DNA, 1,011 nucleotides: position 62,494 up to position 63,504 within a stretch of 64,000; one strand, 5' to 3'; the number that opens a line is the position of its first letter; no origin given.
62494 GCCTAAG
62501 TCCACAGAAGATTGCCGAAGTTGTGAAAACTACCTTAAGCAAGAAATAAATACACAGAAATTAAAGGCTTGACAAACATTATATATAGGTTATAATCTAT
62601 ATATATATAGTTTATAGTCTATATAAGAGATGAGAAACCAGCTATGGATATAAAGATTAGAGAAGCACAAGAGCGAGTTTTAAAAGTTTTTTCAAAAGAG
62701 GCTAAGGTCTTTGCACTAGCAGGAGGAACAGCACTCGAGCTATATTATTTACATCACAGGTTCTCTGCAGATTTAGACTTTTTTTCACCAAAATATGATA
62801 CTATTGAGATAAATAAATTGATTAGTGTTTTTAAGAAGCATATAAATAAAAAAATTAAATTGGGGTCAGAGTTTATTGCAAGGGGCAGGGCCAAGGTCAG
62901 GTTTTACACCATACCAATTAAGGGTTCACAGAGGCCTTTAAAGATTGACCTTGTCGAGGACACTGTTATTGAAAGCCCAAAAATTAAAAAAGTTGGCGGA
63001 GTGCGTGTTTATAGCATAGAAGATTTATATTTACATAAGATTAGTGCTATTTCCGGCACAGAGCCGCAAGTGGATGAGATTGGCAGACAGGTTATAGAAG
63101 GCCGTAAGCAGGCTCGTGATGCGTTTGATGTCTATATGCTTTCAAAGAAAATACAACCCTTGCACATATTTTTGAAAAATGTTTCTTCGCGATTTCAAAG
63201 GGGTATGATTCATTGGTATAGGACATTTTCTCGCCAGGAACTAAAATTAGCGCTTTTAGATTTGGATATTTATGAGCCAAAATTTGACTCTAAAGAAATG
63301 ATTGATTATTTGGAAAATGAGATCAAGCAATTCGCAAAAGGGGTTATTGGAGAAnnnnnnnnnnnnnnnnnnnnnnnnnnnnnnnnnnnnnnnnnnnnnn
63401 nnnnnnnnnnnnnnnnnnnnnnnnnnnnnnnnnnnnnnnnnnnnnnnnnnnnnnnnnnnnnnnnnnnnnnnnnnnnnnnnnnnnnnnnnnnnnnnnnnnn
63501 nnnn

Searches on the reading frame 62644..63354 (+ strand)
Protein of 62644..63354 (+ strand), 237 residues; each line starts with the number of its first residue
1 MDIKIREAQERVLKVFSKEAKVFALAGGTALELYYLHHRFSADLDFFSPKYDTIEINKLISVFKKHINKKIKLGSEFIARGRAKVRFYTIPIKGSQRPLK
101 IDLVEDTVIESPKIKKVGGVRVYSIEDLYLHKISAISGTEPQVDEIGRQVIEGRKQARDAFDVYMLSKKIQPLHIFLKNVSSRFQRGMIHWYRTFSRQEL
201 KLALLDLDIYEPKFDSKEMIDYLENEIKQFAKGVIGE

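Call 3: search_protein_families(library=pfam, proteins=[window:62644-63354:+], max_evalue=1)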
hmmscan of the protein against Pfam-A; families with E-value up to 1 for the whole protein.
window:62644-63354:+ (237 aa): 2 families
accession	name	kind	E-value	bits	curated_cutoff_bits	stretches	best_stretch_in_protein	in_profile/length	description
PF08843.17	AbiEii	-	1.4e-19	71.4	22.5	1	16-175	8-175/238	Nucleotidyl transferase AbiEii toxin, Type IV TA system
PF09970.15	DUF2204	-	0.00024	21.2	20.3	1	10-48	6-44/181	Nucleotidyl transferase of unknown function (DUF2204)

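Call 4: search_protein_families(library=ncbifam, proteins=[window:62644-63354:+], max_evalue=1)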
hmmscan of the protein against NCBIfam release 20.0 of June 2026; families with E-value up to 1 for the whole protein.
window:62644-63354:+ (237 aa): 0 families

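Call 5: search_protein_families(library=padloc, proteins=[window:62644-63354:+], max_evalue=1)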
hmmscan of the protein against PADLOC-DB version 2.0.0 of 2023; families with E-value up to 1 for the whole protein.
window:62644-63354:+ (237 aa): 21 families
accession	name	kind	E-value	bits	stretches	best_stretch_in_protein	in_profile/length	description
PDLC02307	AbiEii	-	1.3e-18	65.6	1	10-171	13-150/219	AbiEii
PDLC02328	AbiEii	-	2.6e-15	54.9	1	12-169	4-144/203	AbiEii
PDLC02323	AbiEii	-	1.1e-10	39.5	1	15-186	32-201/248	AbiEii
PDLC02304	AbiEii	-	1.2e-10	39.8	1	20-193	40-211/260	AbiEii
PDLC02313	AbiEii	-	2e-07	28.8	2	11-69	30-90/254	AbiEii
PDLC02330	AbiEii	-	5.3e-07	27.6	1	22-227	26-215/219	AbiEii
PDLC02296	AbiEii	-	6e-07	26.9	1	23-77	46-101/282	AbiEii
PDLC02324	AbiEii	-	1.1e-06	26.6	1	20-139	24-140/231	AbiEii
PDLC02298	AbiEii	-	5.8e-06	23.9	1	23-171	28-164/220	AbiEii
PDLC02291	AbiEii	-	2.1e-05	22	1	14-72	49-100/310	AbiEii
PDLC02321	AbiEii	-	2.3e-05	22.2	2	23-68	43-89/296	AbiEii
PDLC02290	AbiEii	-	2.7e-05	21.8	1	19-136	21-144/290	AbiEii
PDLC02292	AbiEii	-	2.9e-05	22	1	12-72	37-95/283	AbiEii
PDLC02293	AbiEii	-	5.4e-05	20.8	1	21-60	40-80/270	AbiEii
PDLC02306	AbiEii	-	0.00011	19.9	1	5-68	20-87/280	AbiEii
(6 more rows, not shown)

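Call 7: find_homologous_proteins(query=window:62644-63354:+, max_evalue=0.001)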
Query window:62644-63354:+ (237 aa): 485 proteins with E <= 0.001 among 842 candidates; the best 120 are listed.
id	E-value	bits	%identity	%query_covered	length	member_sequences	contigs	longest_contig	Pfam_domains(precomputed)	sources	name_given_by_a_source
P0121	4.7e-149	512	100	100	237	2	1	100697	PF08843.18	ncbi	ncbi:MAG: nucleotidyl transferase AbiEii/AbiGii toxin family protein [Candidatus Omnitrophota bacter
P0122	2.0e-120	419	80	100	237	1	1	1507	PF08843.18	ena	-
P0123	3.5e-111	388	73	100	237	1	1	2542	PF08843.18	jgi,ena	-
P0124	4.2e-111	388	71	100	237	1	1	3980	PF08843.18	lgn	-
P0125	4.5e-111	388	72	100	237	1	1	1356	PF08843.18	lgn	-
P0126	5.1e-109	381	72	100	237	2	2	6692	PF08843.18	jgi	jgi:predicted nucleotidyltransferase component of viral defense system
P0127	5.8e-109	381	71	100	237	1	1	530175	PF08843.18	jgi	jgi:predicted nucleotidyltransferase component of viral defense system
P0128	6.2e-109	381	70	100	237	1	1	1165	PF08843.18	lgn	-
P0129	2.1e-108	379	70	100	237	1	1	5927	PF08843.18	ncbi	-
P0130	2.1e-108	379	70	100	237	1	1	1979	PF08843.18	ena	-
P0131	2.5e-108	379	72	100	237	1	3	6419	PF08843.18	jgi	jgi:predicted nucleotidyltransferase component of viral defense system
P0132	9.4e-108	377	72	100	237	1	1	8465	PF08843.18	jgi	jgi:predicted nucleotidyltransferase component of viral defense system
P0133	9.9e-108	377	71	100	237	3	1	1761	PF08843.18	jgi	-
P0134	1.0e-107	377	72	99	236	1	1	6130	PF08843.18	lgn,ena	-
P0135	1.2e-107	377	73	100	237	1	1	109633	PF08843.18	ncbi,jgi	jgi:predicted nucleotidyltransferase component of viral defense system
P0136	2.6e-107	376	70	100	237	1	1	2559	PF08843.18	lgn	-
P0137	3.4e-107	375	71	99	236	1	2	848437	PF08843.18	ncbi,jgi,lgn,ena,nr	ncbi:MAG: nucleotidyl transferase AbiEii/AbiGii toxin family protein [Candidatus Omnitrophica bacter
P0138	4.3e-107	375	72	100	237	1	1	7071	PF08843.18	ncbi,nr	ncbi:MAG: hypothetical protein A2Y97_02945 [Nitrospirae bacterium RBG_13_39_12]|nr:MAG: hypothetical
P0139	8.5e-107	374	71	99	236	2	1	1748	PF08843.18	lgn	-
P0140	1.7e-106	373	70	100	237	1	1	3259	PF08843.18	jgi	jgi:predicted nucleotidyltransferase component of viral defense system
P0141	1.7e-106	373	71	100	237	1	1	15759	PF08843.18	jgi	jgi:predicted nucleotidyltransferase component of viral defense system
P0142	1.7e-106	373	70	100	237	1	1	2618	PF08843.18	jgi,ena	-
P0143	1.8e-106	373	70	100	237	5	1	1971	PF08843.18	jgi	-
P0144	2.1e-106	373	70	100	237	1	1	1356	PF08843.18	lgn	-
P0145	2.4e-106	373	71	99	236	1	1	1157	PF08843.18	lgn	-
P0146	2.8e-106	372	72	99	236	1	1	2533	PF08843.18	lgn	-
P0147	2.5e-105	369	69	100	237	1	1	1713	PF08843.18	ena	-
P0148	5.7e-105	368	71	99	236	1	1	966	PF08843.18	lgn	-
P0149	9.0e-105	367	73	99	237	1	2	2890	PF08843.18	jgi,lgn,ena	-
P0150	1.2e-104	367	70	100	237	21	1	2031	PF08843.18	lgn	-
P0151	5.9e-104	365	69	100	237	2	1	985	PF08843.18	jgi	jgi:predicted nucleotidyltransferase component of viral defense system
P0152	6.2e-104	365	69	100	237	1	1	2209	PF08843.18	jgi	jgi:predicted nucleotidyltransferase component of viral defense system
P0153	8.9e-104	364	69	100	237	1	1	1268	PF08843.18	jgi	-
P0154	1.1e-103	364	69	100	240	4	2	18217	PF08843.18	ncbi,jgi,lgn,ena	jgi:hypothetical protein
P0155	1.4e-103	363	68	99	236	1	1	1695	PF08843.18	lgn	-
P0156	1.8e-103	363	71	99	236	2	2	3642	PF08843.18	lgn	-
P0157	1.9e-103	363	69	100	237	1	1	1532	PF08843.18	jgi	jgi:predicted nucleotidyltransferase component of viral defense system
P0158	5.6e-103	362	68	100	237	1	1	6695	PF08843.18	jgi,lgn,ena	-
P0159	6.3e-103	361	68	100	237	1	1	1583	PF08843.18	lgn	-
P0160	7.3e-103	361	68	100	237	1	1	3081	PF08843.18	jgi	jgi:predicted nucleotidyltransferase component of viral defense system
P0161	1.6e-102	360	68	100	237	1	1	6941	PF08843.18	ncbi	-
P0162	2.1e-102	360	69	100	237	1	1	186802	PF08843.18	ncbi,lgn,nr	ncbi:MAG: nucleotidyl transferase AbiEii/AbiGii toxin family protein [Candidatus Omnitrophota bacter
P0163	5.5e-102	358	69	100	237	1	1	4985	PF08843.18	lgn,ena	-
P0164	6.8e-102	358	68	99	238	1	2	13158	PF08843.18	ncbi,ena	-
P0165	7.6e-102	358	68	99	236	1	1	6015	PF08843.18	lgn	-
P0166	8.3e-102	358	69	100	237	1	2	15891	PF08843.18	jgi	jgi:predicted nucleotidyltransferase component of viral defense system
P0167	1.1e-101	357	68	100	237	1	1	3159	PF08843.18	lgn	-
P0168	1.1e-101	357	69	100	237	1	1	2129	PF08843.18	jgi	jgi:predicted nucleotidyltransferase component of viral defense system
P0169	1.2e-101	357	68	100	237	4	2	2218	PF08843.18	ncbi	-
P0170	1.5e-101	357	67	100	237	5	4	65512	PF08843.18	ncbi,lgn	-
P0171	1.6e-101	357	67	99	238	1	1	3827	PF08843.18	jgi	-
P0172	1.7e-101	357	69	100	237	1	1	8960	PF08843.18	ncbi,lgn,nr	ncbi:MAG: nucleotidyl transferase AbiEii/AbiGii toxin family protein [Candidatus Omnitrophota bacter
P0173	1.8e-101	357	66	100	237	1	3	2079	PF08843.18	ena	-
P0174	2.1e-101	356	67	99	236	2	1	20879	PF08843.18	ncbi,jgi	ncbi:MAG: nucleotidyl transferase AbiEii/AbiGii toxin family protein [Candidatus Omnitrophota bacter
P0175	2.6e-101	356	69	100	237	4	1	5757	PF08843.18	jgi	jgi:predicted nucleotidyltransferase component of viral defense system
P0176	3.2e-101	356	67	100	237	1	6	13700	PF08843.18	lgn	-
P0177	4.4e-101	355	68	100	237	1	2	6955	PF08843.18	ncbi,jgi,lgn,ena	-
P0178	4.6e-101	355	69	99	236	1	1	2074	PF08843.18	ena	-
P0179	4.7e-101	355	67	100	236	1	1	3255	PF08843.18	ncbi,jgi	-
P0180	5.8e-101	355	66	100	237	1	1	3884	PF08843.18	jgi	jgi:predicted nucleotidyltransferase component of viral defense system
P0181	6.8e-101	355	70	99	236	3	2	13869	PF08843.18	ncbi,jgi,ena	-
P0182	8.0e-101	354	65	100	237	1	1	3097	PF08843.18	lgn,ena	-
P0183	8.9e-101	354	68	100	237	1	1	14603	PF08843.18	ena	-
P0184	8.9e-101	354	70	99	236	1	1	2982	PF08843.18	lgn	-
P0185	9.5e-101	354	68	100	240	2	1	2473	PF08843.18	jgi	-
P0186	1.3e-100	354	68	100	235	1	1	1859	PF08843.18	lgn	-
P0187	1.3e-100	354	68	100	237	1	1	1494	PF08843.18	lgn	-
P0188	1.4e-100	354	69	99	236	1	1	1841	PF08843.18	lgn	-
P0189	2.4e-100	353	69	99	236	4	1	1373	PF08843.18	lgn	-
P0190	2.7e-100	353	69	99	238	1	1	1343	PF08843.18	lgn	-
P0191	2.8e-100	353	68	99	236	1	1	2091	PF08843.18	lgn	-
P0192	2.9e-100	353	67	100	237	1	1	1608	PF08843.18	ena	-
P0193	4.1e-100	352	65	100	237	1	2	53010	PF08843.18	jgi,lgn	-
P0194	4.3e-100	352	66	100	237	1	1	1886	PF08843.18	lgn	-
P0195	4.9e-100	352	67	100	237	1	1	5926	PF08843.18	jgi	jgi:predicted nucleotidyltransferase component of viral defense system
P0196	4.9e-100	352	66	99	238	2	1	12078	PF08843.18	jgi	-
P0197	7.0e-100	351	67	99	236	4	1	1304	PF08843.18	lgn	-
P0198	7.4e-100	351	67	100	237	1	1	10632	PF08843.18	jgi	-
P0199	8.7e-100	351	68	100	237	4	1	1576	PF08843.18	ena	-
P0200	1.2e-99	351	67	99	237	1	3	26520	PF08843.18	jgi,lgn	-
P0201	1.6e-99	350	66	100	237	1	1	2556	PF08843.18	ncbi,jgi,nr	ncbi:MAG: nucleotidyl transferase AbiEii/AbiGii toxin family protein [Nitrospira sp.]|nr:nucleotidyl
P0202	1.7e-99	350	67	100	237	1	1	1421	PF08843.18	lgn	-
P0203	1.9e-99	350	67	99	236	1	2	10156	PF08843.18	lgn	-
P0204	1.9e-99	350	68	99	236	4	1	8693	PF08843.18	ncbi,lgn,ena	-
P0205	4.2e-99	349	67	99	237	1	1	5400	PF08843.18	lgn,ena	-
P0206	1.2e-98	347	67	99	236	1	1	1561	PF08843.18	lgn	-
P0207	1.2e-98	347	68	99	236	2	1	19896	PF08843.18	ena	-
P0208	2.0e-98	347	67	99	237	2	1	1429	PF08843.18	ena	-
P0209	2.3e-98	346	66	99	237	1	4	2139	PF08843.18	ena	-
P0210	2.7e-98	346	66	98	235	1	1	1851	PF08843.18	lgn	-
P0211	2.8e-98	346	66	99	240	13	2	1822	PF08843.18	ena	-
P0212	2.9e-98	346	67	100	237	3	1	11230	PF08843.18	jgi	jgi:predicted nucleotidyltransferase component of viral defense system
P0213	3.9e-98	346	66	100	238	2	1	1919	PF08843.18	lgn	-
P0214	7.4e-98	345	66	99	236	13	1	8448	PF08843.18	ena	-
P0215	8.0e-98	345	65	99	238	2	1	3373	PF08843.18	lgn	-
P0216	9.3e-98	344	66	99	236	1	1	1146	PF08843.18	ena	-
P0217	1.1e-97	344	68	99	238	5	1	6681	PF08843.18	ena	-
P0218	1.6e-97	344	67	97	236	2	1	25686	PF08843.18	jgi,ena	-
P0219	2.1e-97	343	68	100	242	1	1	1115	PF08843.18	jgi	jgi:predicted nucleotidyltransferase component of viral defense system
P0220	2.1e-97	343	64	99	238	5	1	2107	PF08843.18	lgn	-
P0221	2.7e-97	343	66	99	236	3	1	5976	PF08843.18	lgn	-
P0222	3.4e-97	343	64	99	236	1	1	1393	PF08843.18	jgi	jgi:predicted nucleotidyltransferase component of viral defense system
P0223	3.7e-97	342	65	99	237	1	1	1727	PF08843.18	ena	-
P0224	4.3e-97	342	68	99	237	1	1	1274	PF08843.18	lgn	-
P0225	4.7e-97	342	66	99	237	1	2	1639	PF08843.18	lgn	-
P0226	5.0e-97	342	65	99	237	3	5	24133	PF08843.18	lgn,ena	-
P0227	5.1e-97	342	67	99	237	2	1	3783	PF08843.18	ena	-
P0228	5.6e-97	342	65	100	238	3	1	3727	PF08843.18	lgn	-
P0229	6.2e-97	342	67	100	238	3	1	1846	PF08843.18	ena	-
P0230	6.7e-97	342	67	99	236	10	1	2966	PF08843.18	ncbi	-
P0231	6.7e-97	342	65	99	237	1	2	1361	PF08843.18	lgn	-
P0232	6.9e-97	342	65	99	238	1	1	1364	PF08843.18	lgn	-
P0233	7.2e-97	342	66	99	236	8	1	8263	PF08843.18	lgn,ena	-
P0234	7.4e-97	341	63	99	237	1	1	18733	PF08843.18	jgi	-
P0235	9.1e-97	341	64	100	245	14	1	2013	PF08843.18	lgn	-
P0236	1.2e-96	341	67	99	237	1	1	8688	PF08843.18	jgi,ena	-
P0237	1.2e-96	341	64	100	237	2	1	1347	PF08843.18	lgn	-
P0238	1.3e-96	341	67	99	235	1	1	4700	PF08843.18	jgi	jgi:DNA-binding transcriptional MerR regulator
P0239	1.4e-96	341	65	99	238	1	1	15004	PF08843.18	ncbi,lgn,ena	-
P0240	1.7e-96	340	64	100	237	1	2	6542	PF08843.18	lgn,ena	-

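Call 25: search_solved_structures(query=A2, max_evalue=1, show_alignments=4)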
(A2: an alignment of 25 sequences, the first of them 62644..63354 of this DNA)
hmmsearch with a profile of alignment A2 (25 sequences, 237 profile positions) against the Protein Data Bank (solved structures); distinct sequences matched with E-value up to 1: 2.
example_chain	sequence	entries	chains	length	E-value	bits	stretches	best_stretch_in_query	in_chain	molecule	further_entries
4o8s_A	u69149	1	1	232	2e-06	30.7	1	23-170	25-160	Putative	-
4ok0_A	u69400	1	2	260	2.9e-06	30.2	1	23-170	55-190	Putative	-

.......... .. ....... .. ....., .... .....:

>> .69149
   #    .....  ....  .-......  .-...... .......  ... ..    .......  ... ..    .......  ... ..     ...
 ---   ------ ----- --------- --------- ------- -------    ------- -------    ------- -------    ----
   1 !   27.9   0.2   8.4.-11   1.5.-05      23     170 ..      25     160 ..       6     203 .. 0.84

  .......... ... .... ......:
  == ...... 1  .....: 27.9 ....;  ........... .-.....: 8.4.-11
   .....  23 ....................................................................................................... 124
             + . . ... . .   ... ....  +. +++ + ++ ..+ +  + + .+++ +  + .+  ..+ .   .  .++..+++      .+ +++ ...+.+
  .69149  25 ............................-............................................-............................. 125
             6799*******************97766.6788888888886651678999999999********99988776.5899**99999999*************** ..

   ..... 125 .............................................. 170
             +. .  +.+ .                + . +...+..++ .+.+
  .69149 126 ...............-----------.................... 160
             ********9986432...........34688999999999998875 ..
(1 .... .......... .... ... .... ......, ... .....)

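Call 39: find_related_loci(query=A2, collection=metagenome_contigs, flank=2500)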
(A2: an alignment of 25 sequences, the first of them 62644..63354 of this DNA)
Query A2 (237 aa) in metagenome_contigs; peptide patterns used: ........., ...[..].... (x = any residue, [..] = any of these).
329 stretches matched a pattern; 177 encode a relative of the query (tblastn E <= 1e-3); the best 80 are kept; 80 distinct loci.
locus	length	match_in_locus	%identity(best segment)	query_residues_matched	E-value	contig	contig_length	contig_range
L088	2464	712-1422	73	1-237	2e-125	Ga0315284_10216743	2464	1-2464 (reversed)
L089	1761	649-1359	71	1-237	5e-124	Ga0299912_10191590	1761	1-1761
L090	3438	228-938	72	1-237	5e-116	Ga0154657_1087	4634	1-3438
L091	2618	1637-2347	70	1-237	5e-119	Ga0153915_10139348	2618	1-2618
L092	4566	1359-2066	69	1-236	3e-114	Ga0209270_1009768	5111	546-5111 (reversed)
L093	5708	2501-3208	69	1-236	3e-113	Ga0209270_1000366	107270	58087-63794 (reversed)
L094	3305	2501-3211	70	1-237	2e-113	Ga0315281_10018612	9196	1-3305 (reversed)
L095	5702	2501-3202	70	4-237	2e-111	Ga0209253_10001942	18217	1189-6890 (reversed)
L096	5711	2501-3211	69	1-237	2e-111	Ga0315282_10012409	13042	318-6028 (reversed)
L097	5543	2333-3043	68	1-237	2e-111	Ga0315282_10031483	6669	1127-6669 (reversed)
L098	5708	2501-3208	68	1-236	1e-110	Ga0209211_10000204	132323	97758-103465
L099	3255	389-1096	67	1-236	1e-112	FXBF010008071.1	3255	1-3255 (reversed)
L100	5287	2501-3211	68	1-237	1e-109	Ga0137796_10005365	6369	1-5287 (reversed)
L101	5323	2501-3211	68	1-237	1e-109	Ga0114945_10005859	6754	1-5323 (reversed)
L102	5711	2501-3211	65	1-237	4e-109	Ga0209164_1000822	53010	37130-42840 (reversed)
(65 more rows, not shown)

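Call 62: search_protein_families(library=phrogs, proteins=[window:62644-63354:+], max_evalue=0.01)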
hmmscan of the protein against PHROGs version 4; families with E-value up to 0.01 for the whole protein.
window:62644-63354:+ (237 aa): 0 families

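Call 70: search_dna_similar(query=window:62644-63354:+, collection=plasmids, mode=protein, max_evalue=0.001, max_rows=25)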
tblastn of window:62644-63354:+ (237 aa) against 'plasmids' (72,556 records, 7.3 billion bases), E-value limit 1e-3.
Records with a match: 7; places in all: 7; records where one place covers at least 80% of the query: 0.
Best place of each record, by identity: <60% 7.
By first word of the organism name: Campylobacter 5; Variovorax 1; Marinobacter 1.
By predicted mobility (MOB-suite, as given by PLSDB): conjugative 4; non-mobilizable 2; mobilizable 1.
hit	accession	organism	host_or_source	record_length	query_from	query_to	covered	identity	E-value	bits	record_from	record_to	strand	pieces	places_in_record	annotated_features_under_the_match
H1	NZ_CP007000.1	Campylobacter fetus subsp. venerealis cfvi03/293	-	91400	23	180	67%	32.9%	3e-5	52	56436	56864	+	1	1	nucleotidyl transferase AbiEii/AbiGii toxin family protein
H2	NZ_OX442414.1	Campylobacter coli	-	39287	3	180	75%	28.7%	5e-9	63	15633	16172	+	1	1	nucleotidyl transferase AbiEii/AbiGii toxin family protein | hypothetical protein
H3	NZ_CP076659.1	Campylobacter novaezeelandiae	Cell culture,river water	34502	4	181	75%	28.2%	7e-8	60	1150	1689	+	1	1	nucleotidyl transferase AbiEii/AbiGii toxin family protein | hypothetical protein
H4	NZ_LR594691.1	Variovorax sp. WDL1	linuron-contaminated soil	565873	25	184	68%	29.6%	1e-7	59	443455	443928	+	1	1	nucleotidyl transferase AbiEii/AbiGii toxin family protein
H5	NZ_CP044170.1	Campylobacter jejuni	-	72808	14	169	66%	29.9%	2e-5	52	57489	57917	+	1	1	nucleotidyl transferase AbiEii/AbiGii toxin family protein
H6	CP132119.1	Campylobacter jejuni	human,stool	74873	14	169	66%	29.9%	2e-5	52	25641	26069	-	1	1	nucleotidyl transferase AbiEii/AbiGii toxin family protein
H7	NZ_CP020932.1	Marinobacter salarius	Skeletonema marinoi strain RO5AC,Cell ...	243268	6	167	68%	28.1%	8e-4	48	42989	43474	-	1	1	nucleotidyl transferase AbiEii/AbiGii toxin family protein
